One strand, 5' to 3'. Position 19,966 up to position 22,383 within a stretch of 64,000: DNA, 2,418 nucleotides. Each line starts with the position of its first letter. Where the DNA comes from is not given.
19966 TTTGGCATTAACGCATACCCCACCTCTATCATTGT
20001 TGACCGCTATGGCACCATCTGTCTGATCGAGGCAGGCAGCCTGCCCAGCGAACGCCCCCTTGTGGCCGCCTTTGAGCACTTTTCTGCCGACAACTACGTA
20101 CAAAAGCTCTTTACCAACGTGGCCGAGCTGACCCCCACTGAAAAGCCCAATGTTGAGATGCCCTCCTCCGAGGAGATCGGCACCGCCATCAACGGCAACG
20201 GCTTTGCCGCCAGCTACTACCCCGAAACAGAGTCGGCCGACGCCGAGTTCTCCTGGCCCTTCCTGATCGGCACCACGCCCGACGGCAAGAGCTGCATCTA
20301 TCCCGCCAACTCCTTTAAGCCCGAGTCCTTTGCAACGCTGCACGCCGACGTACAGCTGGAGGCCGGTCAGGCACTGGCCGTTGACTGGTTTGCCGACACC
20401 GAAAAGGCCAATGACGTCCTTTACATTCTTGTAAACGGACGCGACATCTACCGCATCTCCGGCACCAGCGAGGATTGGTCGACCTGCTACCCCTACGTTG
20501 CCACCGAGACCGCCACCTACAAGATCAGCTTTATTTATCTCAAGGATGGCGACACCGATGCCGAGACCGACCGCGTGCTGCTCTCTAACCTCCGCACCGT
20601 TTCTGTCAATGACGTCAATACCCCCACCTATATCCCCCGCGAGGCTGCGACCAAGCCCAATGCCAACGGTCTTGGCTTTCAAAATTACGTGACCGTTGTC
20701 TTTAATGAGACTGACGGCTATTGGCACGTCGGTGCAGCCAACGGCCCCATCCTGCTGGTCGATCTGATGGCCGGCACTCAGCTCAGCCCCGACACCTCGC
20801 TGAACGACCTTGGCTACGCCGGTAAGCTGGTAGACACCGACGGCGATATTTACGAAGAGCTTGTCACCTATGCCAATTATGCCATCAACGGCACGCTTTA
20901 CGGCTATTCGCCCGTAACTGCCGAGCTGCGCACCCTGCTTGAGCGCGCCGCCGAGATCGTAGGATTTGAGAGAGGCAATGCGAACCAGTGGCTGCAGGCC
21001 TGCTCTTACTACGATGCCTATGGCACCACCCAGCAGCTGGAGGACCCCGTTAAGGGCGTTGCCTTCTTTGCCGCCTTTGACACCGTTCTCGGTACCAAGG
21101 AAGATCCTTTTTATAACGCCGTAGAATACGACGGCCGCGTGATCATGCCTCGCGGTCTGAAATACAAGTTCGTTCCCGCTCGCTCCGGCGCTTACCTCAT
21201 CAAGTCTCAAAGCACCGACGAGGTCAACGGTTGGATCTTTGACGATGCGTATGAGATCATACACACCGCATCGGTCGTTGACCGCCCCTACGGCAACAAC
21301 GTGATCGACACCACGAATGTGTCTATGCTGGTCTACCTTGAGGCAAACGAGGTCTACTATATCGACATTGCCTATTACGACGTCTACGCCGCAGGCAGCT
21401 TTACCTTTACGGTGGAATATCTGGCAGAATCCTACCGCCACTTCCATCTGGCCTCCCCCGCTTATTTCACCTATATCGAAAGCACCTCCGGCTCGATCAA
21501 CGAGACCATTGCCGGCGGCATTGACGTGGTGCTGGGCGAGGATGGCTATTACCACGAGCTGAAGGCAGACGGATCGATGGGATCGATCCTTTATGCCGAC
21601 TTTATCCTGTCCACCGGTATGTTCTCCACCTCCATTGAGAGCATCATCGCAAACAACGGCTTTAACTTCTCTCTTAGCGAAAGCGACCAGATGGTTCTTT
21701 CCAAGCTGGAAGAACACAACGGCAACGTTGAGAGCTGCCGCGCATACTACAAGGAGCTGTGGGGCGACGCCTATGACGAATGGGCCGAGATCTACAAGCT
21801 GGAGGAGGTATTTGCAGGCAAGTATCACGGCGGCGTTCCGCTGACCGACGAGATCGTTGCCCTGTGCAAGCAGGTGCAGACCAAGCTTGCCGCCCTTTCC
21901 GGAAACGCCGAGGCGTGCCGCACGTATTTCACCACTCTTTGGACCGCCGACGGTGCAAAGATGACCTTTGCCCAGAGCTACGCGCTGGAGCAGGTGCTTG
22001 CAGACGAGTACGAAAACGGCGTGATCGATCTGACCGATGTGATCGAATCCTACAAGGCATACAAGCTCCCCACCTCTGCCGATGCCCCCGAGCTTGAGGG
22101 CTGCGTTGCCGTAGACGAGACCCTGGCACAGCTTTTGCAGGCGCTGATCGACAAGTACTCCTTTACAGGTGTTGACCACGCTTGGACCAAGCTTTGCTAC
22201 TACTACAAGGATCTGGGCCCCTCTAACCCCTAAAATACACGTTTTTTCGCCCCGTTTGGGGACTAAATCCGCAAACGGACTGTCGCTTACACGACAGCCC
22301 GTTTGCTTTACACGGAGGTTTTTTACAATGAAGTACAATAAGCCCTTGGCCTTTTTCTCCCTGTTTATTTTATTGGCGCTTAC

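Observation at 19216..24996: Three consecutive paralogous surface lipoproteins, one carrying an extracytoplasmic TlpA-type thioredoxin (CSPC)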

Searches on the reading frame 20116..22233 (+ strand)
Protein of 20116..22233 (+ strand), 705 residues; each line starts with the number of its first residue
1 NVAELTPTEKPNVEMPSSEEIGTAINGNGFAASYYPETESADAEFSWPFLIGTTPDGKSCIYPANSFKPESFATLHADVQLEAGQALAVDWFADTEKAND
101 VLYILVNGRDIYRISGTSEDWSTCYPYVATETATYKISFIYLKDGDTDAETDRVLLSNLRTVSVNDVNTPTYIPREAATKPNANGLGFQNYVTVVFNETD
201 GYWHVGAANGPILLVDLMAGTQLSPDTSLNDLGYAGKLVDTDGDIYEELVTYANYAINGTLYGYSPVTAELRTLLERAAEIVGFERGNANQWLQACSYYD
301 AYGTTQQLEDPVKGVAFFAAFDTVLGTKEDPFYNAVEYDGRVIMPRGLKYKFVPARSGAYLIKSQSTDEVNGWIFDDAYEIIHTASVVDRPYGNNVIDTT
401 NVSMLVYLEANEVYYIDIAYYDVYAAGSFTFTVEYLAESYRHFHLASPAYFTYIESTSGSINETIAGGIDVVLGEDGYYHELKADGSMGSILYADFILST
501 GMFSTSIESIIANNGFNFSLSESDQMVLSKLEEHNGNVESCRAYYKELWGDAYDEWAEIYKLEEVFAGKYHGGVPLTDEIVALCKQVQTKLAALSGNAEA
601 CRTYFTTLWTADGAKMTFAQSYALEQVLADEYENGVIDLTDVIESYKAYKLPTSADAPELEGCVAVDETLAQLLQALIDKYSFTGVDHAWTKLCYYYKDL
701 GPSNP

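Call 9: find_homologous_proteins(query=window:20116-22233:+, max_evalue=0.001)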
Query window:20116-22233:+ (705 aa): 1318 proteins with E <= 0.001 among 8000 candidates; the best 120 are listed.
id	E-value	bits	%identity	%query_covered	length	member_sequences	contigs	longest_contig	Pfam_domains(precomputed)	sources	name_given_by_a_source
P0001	0.0e+0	1061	67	100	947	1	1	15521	PF08534.17,PF13905.13,PF00578.28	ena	-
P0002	0.0e+0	1040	67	100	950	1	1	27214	PF08534.17,PF13905.13,PF00578.28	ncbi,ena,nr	ncbi:MAG: redoxin domain-containing protein [Clostridia bacterium]|nr:redoxin domain-containing prot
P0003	0.0e+0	1038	71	84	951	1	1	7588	PF08534.17,PF13098.14,PF00578.28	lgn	-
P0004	0.0e+0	1032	65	99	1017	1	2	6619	PF08534.17,PF00578.28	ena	-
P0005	0.0e+0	1030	71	83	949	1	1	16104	PF00085.27,PF08534.17,PF13905.13,PF00578.28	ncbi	-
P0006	0.0e+0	1019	72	83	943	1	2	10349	PF00085.27,PF08534.17,PF13905.13,PF00578.28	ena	-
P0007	0.0e+0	1014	70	85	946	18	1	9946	PF00085.27,PF08534.17,PF13905.13,PF00578.28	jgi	-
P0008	0.0e+0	1012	64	100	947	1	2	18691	PF00085.27,PF08534.17,PF13905.13,PF00578.28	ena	-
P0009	1.3e-297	1007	69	83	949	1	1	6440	PF08534.17,PF13905.13,PF00578.28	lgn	-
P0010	1.5e-297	1007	69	85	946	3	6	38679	PF00085.27,PF08534.17,PF13905.13,PF00578.28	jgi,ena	-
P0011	3.4e-297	1006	69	85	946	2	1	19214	PF00085.27,PF08534.17,PF13905.13,PF00578.28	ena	-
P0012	7.2e-297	1005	71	84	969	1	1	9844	PF00085.27,PF08534.17,PF13905.13,PF00578.28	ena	-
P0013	9.6e-297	1005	62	100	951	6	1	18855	PF08534.17,PF13905.13,PF00578.28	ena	-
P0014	4.0e-296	1003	62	99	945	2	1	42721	PF00085.27,PF08534.17,PF13905.13,PF00578.28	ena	-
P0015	1.3e-295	1001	71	83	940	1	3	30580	PF08534.17,PF13905.13,PF00578.28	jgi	-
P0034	1.9e-284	964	67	83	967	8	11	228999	PF08534.17,PF00578.28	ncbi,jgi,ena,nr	ncbi:MAG: redoxin domain-containing protein [Ruminococcaceae bacterium]|nr:redoxin domain-containing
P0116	2.2e-193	663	50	84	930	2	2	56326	PF00085.27,PF08534.17,PF13905.13,PF00578.28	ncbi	-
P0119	1.2e-190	654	45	99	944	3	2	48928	PF08534.17,PF00578.28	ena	-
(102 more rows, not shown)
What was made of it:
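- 19216..22233 (+): P1: 1005-aa lipoprotein. Order of parts: signal peptide with lipobox, Pro-rich linker, Ig-like domain, ResA/TlpA-type thioredoxin, jelly-roll, alpha/beta module A, beta-sandwich, alpha/beta module B. 1318 homologues of about 940 aa with the same architecture (call 9).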

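Call 15: find_encoding_contigs(protein=P0034, flank=10000, max_places=1)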
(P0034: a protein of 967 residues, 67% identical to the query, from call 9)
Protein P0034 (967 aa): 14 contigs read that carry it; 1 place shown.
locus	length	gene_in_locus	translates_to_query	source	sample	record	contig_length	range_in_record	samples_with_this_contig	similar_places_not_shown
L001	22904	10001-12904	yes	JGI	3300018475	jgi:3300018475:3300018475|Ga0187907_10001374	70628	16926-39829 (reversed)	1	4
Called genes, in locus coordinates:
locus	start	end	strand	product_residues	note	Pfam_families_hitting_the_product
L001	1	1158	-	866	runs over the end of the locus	PF00496:SBP_bac_5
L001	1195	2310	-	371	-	-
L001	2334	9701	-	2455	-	PF00082:Peptidase_S8, PF02225:PA, PF06280:fn3_5, PF13306:LRR_5, PF13855:LRR_8 (faint), PF13306:LRR_5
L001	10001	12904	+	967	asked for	PF00578:AhpC-TSA, PF08534:Redoxin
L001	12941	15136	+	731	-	-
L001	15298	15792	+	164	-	-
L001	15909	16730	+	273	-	-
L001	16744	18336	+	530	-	PF13187:Fer4_9 (faint), PF00037:Fer4 (faint), PF12801:Fer4_5, PF00578:AhpC-TSA, PF08534:Redoxin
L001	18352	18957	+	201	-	PF13728:TraF (faint), PF00578:AhpC-TSA, PF08534:Redoxin, PF00085:Thioredoxin (faint), PF13098:Thioredoxin_2, PF13905:Thioredoxin_8 (weak)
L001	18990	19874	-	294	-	PF12833:HTH_18, PF00165:HTH_AraC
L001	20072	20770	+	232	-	PF02585:PIG-L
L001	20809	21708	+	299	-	PF00294:PfkB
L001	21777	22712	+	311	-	-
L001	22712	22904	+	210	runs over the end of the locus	PF06439:3keto-disac_hyd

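Call 16: find_encoding_contigs(protein=P0116, flank=10000, max_places=1)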
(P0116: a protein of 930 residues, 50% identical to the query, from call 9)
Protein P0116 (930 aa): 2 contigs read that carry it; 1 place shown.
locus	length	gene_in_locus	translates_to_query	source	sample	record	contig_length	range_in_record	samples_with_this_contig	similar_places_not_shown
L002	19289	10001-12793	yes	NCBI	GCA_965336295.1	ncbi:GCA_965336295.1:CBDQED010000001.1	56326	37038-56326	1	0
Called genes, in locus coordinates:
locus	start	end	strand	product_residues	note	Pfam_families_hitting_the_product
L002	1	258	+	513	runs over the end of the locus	PF14903:WG_beta_rep (faint)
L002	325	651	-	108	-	PF04026:SpoVG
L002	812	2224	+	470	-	PF01225:Mur_ligase, PF08245:Mur_ligase_M, PF02875:Mur_ligase_C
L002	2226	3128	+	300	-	PF01430:HSP33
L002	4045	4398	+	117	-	PF05635:23S_rRNA_IVP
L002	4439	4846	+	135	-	-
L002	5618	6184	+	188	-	-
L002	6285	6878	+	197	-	PF12822:ECF_trnsprt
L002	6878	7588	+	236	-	PF02592:Vut_1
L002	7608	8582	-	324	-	PF01544:CorA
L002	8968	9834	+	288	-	PF02311:AraC_binding, PF00165:HTH_AraC (weak), PF12833:HTH_18, PF00165:HTH_AraC (weak)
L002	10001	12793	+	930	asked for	PF00085:Thioredoxin (weak), PF00578:AhpC-TSA, PF08534:Redoxin, PF13905:Thioredoxin_8 (weak)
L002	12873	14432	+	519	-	-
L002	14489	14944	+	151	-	PF02369:Big_1 (weak)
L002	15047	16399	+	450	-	PF06271:RDD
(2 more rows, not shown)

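Call 17: find_encoding_contigs(protein=P0119, flank=10000, max_places=1)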
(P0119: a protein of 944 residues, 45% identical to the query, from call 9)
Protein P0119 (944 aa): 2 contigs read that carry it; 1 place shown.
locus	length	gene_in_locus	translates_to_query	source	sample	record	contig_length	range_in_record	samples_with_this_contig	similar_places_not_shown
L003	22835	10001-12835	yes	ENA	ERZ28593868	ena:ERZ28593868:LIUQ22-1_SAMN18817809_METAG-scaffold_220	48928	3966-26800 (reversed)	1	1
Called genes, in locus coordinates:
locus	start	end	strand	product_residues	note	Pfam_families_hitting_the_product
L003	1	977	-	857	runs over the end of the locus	PF00496:SBP_bac_5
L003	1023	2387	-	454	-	-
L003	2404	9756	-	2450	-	PF00082:Peptidase_S8, PF02225:PA, PF06280:fn3_5, PF13306:LRR_5, PF13855:LRR_8 (faint), PF13306:LRR_5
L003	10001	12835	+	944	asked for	PF00578:AhpC-TSA, PF08534:Redoxin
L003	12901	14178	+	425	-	-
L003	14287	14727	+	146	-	-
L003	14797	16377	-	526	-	PF13187:Fer4_9 (faint), PF13237:Fer4_10 (faint), PF12801:Fer4_5, PF00037:Fer4 (weak), PF12838:Fer4_7 (weak), PF00578:AhpC-TSA, PF08534:Redoxin, PF00085:Thioredoxin, +1 more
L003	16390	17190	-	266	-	-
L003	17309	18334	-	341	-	PF01212:Beta_elim_lyase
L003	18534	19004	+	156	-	-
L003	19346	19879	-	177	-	PF00440:TetR_N, PF14278:TetR_C_8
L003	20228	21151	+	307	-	PF01545:Cation_efflux, PF16916:ZT_dimer (weak)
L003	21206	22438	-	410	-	PF01381:HTH_3, PF12844:HTH_19, PF13443:HTH_26, PF13560:HTH_31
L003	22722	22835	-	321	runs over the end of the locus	PF14808:TMEM164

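Call 22: search_protein_representatives(protein=window:20116-22233:+)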
Query: 705 residues. Proteins with E-value up to 0.001 (for the whole library): 570; up to 1e-10: 386; up to 1e-30: 249. The best 150 are listed.
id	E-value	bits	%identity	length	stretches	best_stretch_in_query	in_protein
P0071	9.3e-275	930.3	67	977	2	2-578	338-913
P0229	2.5e-187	641.3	54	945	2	2-580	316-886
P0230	3.2e-178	611.2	50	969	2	2-577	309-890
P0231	2.1e-175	601.9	48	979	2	5-580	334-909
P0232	1.1e-173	596.3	49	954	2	4-588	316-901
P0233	9.1e-167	573.3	51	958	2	2-578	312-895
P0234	1.0e-166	573.2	50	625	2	13-589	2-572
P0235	1.6e-165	569.2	48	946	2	4-587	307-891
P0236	2.0e-163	562.3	50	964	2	2-572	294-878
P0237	1.5e-158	546.2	46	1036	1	5-702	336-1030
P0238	2.3e-156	539.0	44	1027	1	2-703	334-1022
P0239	1.2e-152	526.7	50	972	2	3-532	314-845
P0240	2.7e-152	525.5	46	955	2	2-579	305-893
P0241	2.0e-148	512.8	46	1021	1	4-703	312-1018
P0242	7.1e-148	510.9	47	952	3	8-515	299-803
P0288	6.3e-108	378.9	42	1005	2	2-573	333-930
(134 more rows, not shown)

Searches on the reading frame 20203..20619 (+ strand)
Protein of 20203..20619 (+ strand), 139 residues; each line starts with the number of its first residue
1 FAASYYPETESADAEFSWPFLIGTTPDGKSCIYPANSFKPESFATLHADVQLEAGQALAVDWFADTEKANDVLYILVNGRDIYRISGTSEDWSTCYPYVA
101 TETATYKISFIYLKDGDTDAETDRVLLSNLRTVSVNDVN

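Call 59: search_protein_families(library=pfam, proteins=[window:20203-20619:+], max_evalue=10)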
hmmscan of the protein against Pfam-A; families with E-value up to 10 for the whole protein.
window:20203-20619:+ (139 aa): 1 family
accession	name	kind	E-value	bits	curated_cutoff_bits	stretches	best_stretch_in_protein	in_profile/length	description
PF13082.11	DUF3931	-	0.14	12.7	25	1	11-31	32-52/66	Protein of unknown function (DUF3931)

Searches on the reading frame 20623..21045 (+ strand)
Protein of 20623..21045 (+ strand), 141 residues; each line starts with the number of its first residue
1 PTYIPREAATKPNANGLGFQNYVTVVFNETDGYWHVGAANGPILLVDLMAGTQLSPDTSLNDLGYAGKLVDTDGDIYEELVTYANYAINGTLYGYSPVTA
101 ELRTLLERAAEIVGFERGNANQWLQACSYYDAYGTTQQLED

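Call 59: search_protein_families(library=pfam, proteins=[window:20623-21045:+], max_evalue=10)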
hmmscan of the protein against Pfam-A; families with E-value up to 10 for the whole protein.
window:20623-21045:+ (141 aa): 0 families
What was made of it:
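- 20623..21030 (+): P1 alpha/beta module A (...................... ... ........), shared with P2. No Pfam hit (call 59).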

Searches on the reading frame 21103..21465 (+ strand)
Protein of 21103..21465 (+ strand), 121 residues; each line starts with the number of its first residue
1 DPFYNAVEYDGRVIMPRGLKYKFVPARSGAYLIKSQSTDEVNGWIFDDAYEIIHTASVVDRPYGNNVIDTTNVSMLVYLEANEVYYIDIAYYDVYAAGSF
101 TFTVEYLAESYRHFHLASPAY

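Call 59: search_protein_families(library=pfam, proteins=[window:21103-21465:+], max_evalue=10)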
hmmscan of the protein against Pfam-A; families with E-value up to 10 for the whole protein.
window:21103-21465:+ (121 aa): 3 families
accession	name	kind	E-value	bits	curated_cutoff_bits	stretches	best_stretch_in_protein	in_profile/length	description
PF10528.15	GLEYA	-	0.00028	21.6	26.2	1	23-104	9-89/91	GLEYA domain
PF07495.19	Y_Y_Y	-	0.055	13.8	26.6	1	5-51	13-59/65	Y_Y_Y domain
PF07691.17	PA14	-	0.11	12.7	24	1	23-96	54-123/147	PA14 domain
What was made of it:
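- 21109..21456 (+): P1 beta-sandwich, PPC/GLEYA/PA14-like by pattern only. GLEYA E 2.8e-4 at 21.6 bits, below the 26.2 cutoff; PA14 E 0.11 (call 59).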
